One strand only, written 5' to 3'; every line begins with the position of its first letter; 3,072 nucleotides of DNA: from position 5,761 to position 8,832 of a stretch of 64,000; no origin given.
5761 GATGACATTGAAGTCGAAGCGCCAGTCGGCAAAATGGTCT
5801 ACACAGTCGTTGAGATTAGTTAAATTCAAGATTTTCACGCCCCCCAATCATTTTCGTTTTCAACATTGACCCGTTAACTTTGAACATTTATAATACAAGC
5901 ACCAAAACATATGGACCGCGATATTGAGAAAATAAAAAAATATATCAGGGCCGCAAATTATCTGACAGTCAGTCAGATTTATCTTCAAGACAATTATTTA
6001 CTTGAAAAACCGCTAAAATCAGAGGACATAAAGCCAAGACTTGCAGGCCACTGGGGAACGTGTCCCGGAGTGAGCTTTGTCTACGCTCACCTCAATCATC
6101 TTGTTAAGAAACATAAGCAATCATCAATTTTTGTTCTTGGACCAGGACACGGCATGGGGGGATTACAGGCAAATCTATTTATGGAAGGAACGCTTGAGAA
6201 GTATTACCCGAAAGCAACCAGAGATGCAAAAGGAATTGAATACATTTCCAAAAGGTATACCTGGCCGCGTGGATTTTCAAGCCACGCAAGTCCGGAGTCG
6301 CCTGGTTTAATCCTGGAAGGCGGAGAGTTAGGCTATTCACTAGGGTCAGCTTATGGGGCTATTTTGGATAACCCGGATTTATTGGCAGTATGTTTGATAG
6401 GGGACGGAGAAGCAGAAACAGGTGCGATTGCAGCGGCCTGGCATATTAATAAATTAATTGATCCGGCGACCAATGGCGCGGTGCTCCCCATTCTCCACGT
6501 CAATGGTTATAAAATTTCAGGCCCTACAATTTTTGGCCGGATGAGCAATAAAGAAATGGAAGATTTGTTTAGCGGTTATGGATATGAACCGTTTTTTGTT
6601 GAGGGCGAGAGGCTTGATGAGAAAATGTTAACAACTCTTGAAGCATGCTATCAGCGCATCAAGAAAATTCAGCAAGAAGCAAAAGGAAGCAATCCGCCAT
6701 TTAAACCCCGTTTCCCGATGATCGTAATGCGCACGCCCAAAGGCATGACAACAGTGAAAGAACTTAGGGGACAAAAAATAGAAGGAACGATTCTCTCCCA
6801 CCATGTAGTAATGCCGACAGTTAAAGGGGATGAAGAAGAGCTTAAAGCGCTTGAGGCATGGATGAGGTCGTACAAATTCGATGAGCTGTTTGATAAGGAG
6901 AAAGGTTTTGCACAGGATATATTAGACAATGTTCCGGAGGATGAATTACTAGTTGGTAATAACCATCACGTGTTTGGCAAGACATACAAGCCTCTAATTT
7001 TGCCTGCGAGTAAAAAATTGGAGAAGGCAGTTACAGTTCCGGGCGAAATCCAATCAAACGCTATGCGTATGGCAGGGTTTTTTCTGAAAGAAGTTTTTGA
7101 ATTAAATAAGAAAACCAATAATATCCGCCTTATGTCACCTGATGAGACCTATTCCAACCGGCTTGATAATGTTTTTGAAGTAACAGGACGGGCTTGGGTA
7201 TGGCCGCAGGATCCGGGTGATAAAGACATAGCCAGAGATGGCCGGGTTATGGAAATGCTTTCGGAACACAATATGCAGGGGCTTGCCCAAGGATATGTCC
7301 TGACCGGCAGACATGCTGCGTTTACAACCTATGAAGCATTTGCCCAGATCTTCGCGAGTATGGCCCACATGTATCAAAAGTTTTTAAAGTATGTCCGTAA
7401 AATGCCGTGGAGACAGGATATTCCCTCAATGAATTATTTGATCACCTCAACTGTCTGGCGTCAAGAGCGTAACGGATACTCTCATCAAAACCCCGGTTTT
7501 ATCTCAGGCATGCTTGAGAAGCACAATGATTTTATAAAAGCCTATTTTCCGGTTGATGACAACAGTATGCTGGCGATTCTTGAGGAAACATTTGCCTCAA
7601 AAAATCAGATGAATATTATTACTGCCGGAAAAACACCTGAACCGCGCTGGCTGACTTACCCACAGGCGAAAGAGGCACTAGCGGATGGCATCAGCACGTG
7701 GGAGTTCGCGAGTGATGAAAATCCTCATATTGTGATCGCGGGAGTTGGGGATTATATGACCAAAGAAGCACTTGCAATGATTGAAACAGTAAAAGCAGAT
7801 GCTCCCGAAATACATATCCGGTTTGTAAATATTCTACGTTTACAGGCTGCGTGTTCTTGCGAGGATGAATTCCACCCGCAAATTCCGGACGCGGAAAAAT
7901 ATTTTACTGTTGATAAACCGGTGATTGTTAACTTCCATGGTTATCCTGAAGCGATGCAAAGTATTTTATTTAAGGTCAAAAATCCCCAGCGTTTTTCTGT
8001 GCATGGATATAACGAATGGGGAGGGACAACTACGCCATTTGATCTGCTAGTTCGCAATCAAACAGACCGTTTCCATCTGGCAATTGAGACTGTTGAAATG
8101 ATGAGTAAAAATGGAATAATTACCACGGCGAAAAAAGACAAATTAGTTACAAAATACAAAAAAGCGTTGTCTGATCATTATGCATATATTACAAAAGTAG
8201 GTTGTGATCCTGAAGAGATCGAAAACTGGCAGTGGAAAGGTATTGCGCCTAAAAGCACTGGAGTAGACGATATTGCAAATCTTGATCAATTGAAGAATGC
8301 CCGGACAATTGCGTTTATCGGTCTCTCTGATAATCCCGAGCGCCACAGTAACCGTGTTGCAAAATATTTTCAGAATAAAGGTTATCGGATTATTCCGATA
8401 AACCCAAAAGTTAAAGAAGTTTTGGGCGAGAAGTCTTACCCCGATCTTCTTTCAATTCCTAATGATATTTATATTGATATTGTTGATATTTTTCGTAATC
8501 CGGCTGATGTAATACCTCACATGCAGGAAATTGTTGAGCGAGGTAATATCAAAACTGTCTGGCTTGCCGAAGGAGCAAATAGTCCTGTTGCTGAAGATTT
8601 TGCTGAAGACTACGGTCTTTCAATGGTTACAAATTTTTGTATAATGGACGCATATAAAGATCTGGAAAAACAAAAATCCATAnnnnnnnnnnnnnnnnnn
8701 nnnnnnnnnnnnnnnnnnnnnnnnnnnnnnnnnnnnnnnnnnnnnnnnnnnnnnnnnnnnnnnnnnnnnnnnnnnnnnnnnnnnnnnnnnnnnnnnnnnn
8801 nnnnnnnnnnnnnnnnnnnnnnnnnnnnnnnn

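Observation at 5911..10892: Phosphoketolase fused to a CoA-binding domain, followed by an Acs-like synthetase and a gamma-CA-like protein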

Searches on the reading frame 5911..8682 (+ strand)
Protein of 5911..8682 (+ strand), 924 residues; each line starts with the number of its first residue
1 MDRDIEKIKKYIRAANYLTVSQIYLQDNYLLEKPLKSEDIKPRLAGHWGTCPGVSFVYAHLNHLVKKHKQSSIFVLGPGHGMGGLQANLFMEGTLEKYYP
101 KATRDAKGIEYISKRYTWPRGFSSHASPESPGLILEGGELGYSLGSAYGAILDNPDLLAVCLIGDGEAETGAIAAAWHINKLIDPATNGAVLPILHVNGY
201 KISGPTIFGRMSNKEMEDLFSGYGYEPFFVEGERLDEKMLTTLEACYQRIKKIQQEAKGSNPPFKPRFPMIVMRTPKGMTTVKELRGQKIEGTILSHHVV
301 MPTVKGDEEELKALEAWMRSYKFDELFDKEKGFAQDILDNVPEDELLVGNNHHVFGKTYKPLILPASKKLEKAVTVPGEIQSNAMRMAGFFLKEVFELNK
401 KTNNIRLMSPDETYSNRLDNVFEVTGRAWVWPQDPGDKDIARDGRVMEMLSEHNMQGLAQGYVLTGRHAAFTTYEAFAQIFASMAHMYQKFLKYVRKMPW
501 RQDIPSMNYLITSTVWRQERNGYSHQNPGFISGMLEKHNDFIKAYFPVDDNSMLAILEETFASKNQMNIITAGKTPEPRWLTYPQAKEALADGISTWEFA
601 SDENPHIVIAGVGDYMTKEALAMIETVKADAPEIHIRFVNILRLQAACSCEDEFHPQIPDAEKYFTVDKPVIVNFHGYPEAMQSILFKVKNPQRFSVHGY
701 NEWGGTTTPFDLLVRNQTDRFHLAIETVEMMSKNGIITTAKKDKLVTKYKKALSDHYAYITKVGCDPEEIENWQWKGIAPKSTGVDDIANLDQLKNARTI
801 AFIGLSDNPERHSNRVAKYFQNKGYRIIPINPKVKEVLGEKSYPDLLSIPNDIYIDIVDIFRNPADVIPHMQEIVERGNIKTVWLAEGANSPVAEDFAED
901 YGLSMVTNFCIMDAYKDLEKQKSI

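Call 3: search_protein_families(library=pfam, proteins=[window:5911-8682:+], max_evalue=0.01)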
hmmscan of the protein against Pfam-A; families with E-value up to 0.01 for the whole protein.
window:5911-8682:+ (924 aa): 5 families
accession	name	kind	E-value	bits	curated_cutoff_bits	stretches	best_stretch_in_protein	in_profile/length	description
PF09364.15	XFP_N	-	2.7e-133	444.7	23.7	1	2-356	4-361/364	XFP N-terminal domain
PF03894.20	XFP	-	9e-68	227.9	22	1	388-562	3-176/177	D-xylulose 5-phosphate/D-fructose 6-phosphate phosphoketolase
PF09363.15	XFP_C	-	5.9e-55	186.3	23.4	1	574-775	1-202/202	XFP C-terminal domain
PF13380.12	CoA_binding_2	-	9.9e-33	113.5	22.8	1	798-912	1-112/116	CoA binding domain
PF02779.29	Transket_pyr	-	0.00055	20.1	27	1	395-497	13-98/174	Transketolase, pyrimidine binding domain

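Call 4: search_protein_families(library=ncbifam, proteins=[window:5911-8682:+], max_evalue=0.01)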
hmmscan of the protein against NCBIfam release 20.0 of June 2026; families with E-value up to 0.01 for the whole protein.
window:5911-8682:+ (924 aa): 12 families
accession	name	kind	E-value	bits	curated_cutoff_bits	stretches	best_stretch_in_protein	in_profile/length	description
NF003619.0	PRK05261.1-4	subfamily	3.8e-279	928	962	1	3-776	17-795/799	phosphoketolase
NF003616.0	PRK05261.1-1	subfamily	1.1e-265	883.8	777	1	3-776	5-787/788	phosphoketolase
NF003621.0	PRK05261.1-6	subfamily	4.6e-257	855.1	1295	1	3-776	13-792/801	phosphoketolase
NF003617.0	PRK05261.1-2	subfamily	1.2e-251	837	1143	1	3-776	18-796/797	phosphoketolase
NF003618.0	PRK05261.1-3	subfamily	2e-230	767.2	1199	1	5-778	11-788/789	phosphoketolase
NF003620.0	PRK05261.1-5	equivalog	5e-200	666.6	1518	1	3-781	20-809/825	phosphoketolase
NF045494.1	AcCoALig_Archglob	equivalog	1e-10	40.6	1200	1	787-883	214-310/665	acetate--CoA ligase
TIGR02717.1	AcCoA-syn-alpha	equivalog_domain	6.4e-09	35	567.15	1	791-883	1-92/447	acetate--CoA ligase alpha subunit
NF045492.1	HydPropCoALig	equivalog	3.8e-06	25.5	1300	1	785-862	242-323/700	3-hydroxypropionate--CoA ligase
NF004559.0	PRK05899.2-5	equivalog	0.00015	20.1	488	1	123-237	111-225/627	transketolase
NF005485.1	PRK07092.1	equivalog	0.00079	18.3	493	1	137-178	395-435/523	benzoylformate decarboxylase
NF045493.1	HydDutCoALig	equivalog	0.0096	14.5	1300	0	796-886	8-96/698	4-hydroxybutyrate--CoA ligase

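Call 6: find_homologous_proteins(query=window:5911-8682:+, max_evalue=1e-10)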
Query window:5911-8682:+ (924 aa): 8000 proteins with E <= 1e-10 among 8000 candidates; the best 120 are listed.
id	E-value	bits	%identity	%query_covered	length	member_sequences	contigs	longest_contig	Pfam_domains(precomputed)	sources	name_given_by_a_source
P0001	0.0e+0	2163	100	100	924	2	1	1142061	PF13380.13,PF09363.16,PF09364.16,PF03894.21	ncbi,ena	-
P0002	0.0e+0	1991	92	100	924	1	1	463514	PF13380.13,PF09363.16,PF09364.16,PF03894.21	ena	-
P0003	0.0e+0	1929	88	100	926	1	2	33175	PF13380.13,PF09363.16,PF09364.16,PF03894.21,PF02779.30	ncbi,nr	ncbi:MAG TPA: phosphoketolase [Candidatus Saccharimonadales bacterium]|nr:phosphoketolase [Candidatu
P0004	0.0e+0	1919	88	100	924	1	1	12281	PF13380.13,PF09363.16,PF09364.16,PF03894.21,PF02779.30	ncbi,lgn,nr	ncbi:MAG TPA: phosphoketolase [Candidatus Limnocylindrales bacterium]|nr:phosphoketolase [Candidatus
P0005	0.0e+0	1916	87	99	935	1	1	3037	PF13380.13,PF09363.16,PF09364.16,PF03894.21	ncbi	-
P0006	0.0e+0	1894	86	100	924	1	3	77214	PF13380.13,PF09363.16,PF09364.16,PF03894.21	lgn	-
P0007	0.0e+0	1846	83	100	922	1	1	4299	PF13380.13,PF09363.16,PF09364.16,PF03894.21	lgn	-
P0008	0.0e+0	1843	84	100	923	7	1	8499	PF13380.13,PF09363.16,PF09364.16,PF03894.21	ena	-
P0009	0.0e+0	1827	83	99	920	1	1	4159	PF13380.13,PF09363.16,PF09364.16,PF03894.21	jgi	jgi:xylulose-5-phosphate/fructose-6-phosphate phosphoketolase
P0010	0.0e+0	1815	83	100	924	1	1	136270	PF13380.13,PF09363.16,PF09364.16,PF03894.21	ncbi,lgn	-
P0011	0.0e+0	1809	82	99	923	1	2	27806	PF13380.13,PF09363.16,PF09364.16,PF03894.21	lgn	-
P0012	0.0e+0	1804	82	100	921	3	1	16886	PF13380.13,PF09363.16,PF09364.16,PF03894.21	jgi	jgi:xylulose-5-phosphate/fructose-6-phosphate phosphoketolase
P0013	0.0e+0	1787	81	99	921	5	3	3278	PF13380.13,PF09363.16,PF09364.16,PF03894.21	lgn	-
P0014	0.0e+0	1782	82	99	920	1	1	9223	PF13380.13,PF09363.16,PF09364.16,PF03894.21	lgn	-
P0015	0.0e+0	1781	81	99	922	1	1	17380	PF13380.13,PF09363.16,PF09364.16,PF03894.21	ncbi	-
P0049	0.0e+0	1623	73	99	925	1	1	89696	PF13380.13,PF09363.16,PF09364.16,PF03894.21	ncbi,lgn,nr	ncbi:phosphoketolase [Candidatus Parcubacteria bacterium]|nr:phosphoketolase [Candidatus Parcubacter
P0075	0.0e+0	1589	72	99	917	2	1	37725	PF13380.13,PF09363.16,PF09364.16,PF03894.21,PF02779.30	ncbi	ncbi:MAG: phosphoketolase [Candidatus Levyibacteriota bacterium]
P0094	0.0e+0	1571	72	98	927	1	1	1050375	PF13380.13,PF09363.16,PF09364.16,PF03894.21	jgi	jgi:xylulose-5-phosphate/fructose-6-phosphate phosphoketolase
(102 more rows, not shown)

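Call 10: find_encoding_contigs(protein=P0049, flank=8000, max_places=2)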
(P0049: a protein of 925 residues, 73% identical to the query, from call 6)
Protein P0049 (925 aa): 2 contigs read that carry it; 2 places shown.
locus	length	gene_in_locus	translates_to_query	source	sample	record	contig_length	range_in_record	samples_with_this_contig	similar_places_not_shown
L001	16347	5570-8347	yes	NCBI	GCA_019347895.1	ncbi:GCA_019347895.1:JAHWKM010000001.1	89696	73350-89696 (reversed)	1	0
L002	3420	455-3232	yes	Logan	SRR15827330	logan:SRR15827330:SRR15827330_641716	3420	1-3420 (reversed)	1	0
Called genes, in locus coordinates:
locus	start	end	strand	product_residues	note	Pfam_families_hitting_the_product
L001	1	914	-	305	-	PF03023:MurJ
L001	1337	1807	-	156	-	-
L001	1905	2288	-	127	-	-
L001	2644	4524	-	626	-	PF06480:FtsH_ext (faint), PF00004:AAA, PF07728:AAA_5 (weak), PF20720:nSTAND3 (weak), PF17862:AAA_lid_3, PF01434:Peptidase_M41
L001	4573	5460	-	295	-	PF01171:ATP_bind_3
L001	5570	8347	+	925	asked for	PF09364:XFP_N, PF03894:XFP, PF09363:XFP_C, PF13380:CoA_binding_2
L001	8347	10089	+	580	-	PF00501:AMP-binding, PF13193:AMP-binding_C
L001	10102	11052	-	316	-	PF10017:Methyltransf_33, PF13847:Methyltransf_31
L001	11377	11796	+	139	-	PF00293:NUDIX, PF14815:NUDIX_4 (weak)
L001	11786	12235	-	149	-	-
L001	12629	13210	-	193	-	PF00583:Acetyltransf_1 (weak)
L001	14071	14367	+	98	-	PF00076:RRM_1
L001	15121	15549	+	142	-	-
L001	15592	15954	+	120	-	-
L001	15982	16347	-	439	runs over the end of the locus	-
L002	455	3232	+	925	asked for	PF09364:XFP_N, PF03894:XFP, PF09363:XFP_C, PF13380:CoA_binding_2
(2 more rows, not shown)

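Call 11: find_encoding_contigs(protein=P0094, flank=8000, max_places=2)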
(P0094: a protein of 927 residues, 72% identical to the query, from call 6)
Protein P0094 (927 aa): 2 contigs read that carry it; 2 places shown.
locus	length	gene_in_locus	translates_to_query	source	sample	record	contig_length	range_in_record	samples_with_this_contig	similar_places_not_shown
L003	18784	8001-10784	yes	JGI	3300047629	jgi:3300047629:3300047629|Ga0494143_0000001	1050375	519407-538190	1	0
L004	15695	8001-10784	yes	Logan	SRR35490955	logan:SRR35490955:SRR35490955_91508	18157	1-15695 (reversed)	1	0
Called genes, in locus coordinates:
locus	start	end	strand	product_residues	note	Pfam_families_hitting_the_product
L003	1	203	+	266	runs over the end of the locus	-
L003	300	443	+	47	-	-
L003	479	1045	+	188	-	PF01029:NusB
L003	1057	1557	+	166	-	PF00293:NUDIX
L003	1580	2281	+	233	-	PF22935:RM44_endonuclase, PF14622:Ribonucleas_3_3, PF00636:Ribonuclease_3, PF14709:DND1_DSRM (weak), PF22892:DSRM_MRPL44 (weak), PF00035:dsrm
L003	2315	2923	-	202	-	-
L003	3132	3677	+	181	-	PF00886:Ribosomal_S16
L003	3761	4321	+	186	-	PF13083:KH_KhpA-B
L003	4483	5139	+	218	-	PF01746:tRNA_m1G_MT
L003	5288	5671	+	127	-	-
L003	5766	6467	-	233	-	PF02518:HATPase_c, PF14501:HATPase_c_5 (weak)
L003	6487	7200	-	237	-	PF00072:Response_reg, PF00486:Trans_reg_C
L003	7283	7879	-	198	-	PF00081:Sod_Fe_N, PF02777:Sod_Fe_C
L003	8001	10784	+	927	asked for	PF09364:XFP_N, PF03894:XFP, PF09363:XFP_C, PF13380:CoA_binding_2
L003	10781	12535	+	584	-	PF00501:AMP-binding, PF13193:AMP-binding_C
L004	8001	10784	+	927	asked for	PF09364:XFP_N, PF03894:XFP, PF09363:XFP_C, PF13380:CoA_binding_2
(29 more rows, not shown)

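Call 12: find_encoding_contigs(protein=P0075, flank=8000, max_places=2)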
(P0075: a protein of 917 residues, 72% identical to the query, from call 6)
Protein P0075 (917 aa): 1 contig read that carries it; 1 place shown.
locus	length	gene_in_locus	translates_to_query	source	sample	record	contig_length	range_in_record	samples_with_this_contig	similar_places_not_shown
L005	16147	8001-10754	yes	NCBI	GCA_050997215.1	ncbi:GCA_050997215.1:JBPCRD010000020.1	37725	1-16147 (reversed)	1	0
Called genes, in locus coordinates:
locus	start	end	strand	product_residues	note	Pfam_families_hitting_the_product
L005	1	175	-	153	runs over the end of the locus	PF02643:DUF192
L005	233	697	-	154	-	PF02643:DUF192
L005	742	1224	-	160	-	PF01467:CTP_transf_like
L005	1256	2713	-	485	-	PF12229:PG_binding_4, PF04294:VanW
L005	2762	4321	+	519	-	PF01547:SBP_bac_1, PF13416:SBP_bac_8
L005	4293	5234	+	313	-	-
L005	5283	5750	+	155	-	PF03449:GreA_GreB_N, PF01272:GreA_GreB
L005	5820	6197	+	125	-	-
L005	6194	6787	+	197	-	-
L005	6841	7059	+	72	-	PF04255:DUF433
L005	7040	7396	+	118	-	PF18480:DUF5615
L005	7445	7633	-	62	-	-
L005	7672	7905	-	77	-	-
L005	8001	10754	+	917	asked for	PF09364:XFP_N, PF02779:Transket_pyr (faint), PF03894:XFP, PF09363:XFP_C, PF13380:CoA_binding_2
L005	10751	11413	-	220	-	PF00702:Hydrolase, PF13419:HAD_2, PF13242:Hydrolase_like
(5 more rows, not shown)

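Call 37: find_encoding_contigs(protein=P0001, flank=1000, max_places=2)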
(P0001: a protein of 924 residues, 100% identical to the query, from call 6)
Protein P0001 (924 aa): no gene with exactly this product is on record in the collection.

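Call 62: predict_structure(alignment_id=A1)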
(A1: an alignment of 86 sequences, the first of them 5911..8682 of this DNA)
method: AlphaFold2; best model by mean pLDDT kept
length: 924 residues; sequences in the alignment: 86
mean_pLDDT: 82.2   pTM: 0.81
mean pLDDT of the five models: 82.2, 80.4, 79.2, 78.7, 76.3
residues with pLDDT >= 90: 370; 70-90: 375; 50-70: 139; < 50: 40
segments of 3 or more residues with pLDDT < 50: 136-139, 202-205, 430-433, 437-441, 519-525, 777-790
pLDDT, mean of each block of 10 residues (from residue 1): 94 93 89 92 65 85 96 77 85 87 94 74 57 50 85 92 78 83 87 82 62 92 93 92 98 90 83 79 84 67 87 93 95 95 91 77 91 68 78 93 85 62 68 48 68 83 89 75 73 76 86 63 57 87 90 93 93 63 86 88 94 89 92 95 89 85 93 94 91 93 71 90 98 96 98 93 80 58 42 71 90 90 91 90 89 83 81 73 74 67 68 77 60
secondary structure, 60 per line:
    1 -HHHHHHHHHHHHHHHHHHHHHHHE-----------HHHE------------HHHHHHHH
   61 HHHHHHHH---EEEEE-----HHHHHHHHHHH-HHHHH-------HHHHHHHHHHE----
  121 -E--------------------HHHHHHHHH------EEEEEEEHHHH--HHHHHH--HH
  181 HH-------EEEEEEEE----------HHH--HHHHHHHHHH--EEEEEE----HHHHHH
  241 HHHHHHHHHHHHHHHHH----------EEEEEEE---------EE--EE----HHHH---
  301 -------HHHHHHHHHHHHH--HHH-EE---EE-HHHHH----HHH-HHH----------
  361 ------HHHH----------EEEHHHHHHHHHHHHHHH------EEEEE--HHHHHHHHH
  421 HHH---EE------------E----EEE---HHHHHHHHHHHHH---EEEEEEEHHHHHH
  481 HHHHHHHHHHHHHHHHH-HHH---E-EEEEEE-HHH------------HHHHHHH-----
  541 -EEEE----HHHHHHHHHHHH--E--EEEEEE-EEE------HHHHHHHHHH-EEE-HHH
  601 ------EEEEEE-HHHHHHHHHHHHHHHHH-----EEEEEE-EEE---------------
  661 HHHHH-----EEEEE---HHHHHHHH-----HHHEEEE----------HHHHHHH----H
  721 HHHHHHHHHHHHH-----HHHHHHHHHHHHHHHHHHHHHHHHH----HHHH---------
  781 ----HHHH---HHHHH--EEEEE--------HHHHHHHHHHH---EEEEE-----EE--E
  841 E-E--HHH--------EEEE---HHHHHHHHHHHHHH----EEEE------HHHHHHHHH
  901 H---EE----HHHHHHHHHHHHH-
elements in order (helices of 4 or more, strands of 3 or more residues): H2-24 H53-68 E72-76 H82-92 H94-98 H106-115 H143-151 E158-164 H165-168 H171-176 H179-182 E190-197 H213-222 E225-230 H235-257 E268-274 H294-297 H308-320 H335-339 H367-370 E381-383 H384-398 E405-409 H412-423 E446-448 H452-464 E468-474 H475-497 E507-512 H529-535 E542-545 H550-561 E567-572 E574-576 H583-592 E594-596 E607-612 H614-630 E636-641 E643-645 H661-665 E671-675 H679-686 E695-698 H709-715 H720-733 H739-763 H768-771 H785-788 H792-796 E799-803 H812-822 E826-830 E857-860 H864-877 E882-885 H892-901 H911-923
